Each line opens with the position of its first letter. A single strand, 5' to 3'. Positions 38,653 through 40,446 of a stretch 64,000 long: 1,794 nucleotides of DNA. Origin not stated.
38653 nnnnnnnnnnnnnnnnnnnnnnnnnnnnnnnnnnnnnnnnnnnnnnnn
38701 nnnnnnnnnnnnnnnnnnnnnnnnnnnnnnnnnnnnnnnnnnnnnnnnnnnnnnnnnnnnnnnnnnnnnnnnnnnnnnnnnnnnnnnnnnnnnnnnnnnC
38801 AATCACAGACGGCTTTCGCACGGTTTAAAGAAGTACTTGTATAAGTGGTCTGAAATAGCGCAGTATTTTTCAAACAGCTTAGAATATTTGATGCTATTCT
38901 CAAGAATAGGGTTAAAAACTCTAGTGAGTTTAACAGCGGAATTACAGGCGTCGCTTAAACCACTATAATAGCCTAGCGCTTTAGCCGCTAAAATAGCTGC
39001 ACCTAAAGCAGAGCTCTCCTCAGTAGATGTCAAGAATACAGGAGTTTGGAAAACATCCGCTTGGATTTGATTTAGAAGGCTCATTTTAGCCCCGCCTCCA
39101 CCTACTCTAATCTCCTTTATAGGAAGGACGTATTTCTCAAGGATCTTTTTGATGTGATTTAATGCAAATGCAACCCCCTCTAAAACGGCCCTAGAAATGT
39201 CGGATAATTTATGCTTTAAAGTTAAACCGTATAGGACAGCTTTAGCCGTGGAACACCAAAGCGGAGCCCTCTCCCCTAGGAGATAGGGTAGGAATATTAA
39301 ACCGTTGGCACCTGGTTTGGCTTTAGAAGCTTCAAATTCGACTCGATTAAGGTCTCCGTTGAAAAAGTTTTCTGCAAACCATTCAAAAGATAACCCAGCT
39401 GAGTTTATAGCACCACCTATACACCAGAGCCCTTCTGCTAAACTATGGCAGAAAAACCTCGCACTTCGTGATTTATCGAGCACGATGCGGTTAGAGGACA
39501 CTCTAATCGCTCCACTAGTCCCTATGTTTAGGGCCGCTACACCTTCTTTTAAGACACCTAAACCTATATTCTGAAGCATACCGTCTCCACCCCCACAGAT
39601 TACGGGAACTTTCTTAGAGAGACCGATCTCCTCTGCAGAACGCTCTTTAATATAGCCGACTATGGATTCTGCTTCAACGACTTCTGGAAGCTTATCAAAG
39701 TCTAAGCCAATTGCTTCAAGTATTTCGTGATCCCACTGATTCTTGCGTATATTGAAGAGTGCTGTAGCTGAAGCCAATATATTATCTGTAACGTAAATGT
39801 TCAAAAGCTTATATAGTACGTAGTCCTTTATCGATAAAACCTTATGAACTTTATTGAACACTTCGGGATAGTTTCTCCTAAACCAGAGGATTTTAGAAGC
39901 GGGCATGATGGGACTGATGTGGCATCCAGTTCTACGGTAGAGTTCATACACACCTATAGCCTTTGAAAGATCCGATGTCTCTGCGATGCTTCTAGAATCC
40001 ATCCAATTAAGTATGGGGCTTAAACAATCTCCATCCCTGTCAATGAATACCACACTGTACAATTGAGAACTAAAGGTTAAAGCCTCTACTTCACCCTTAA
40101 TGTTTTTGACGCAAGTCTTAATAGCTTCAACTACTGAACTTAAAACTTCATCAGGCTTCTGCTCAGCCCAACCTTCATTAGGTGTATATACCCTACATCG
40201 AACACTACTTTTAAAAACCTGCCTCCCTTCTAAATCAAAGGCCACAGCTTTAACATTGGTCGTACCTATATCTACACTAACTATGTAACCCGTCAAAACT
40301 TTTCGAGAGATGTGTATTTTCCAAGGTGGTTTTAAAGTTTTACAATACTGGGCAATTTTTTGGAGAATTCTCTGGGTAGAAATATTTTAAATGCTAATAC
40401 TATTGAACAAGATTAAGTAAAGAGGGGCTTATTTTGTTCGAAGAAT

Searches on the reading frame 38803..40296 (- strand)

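Call 62: search_protein_families(library=pfam, proteins=[window:38803-40296:-], max_evalue=0.0001)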
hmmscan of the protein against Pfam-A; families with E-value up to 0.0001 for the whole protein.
window:38803-40296:- (497 aa): 2 families
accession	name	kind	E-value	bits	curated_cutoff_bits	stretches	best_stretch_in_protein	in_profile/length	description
PF00370.27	FGGY_N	-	1.3e-62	212.1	28.8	1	4-245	1-245/245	FGGY family of carbohydrate kinases, N-terminal domain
PF02782.22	FGGY_C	-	2.2e-33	116.1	27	1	255-440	2-197/198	FGGY family of carbohydrate kinases, C-terminal domain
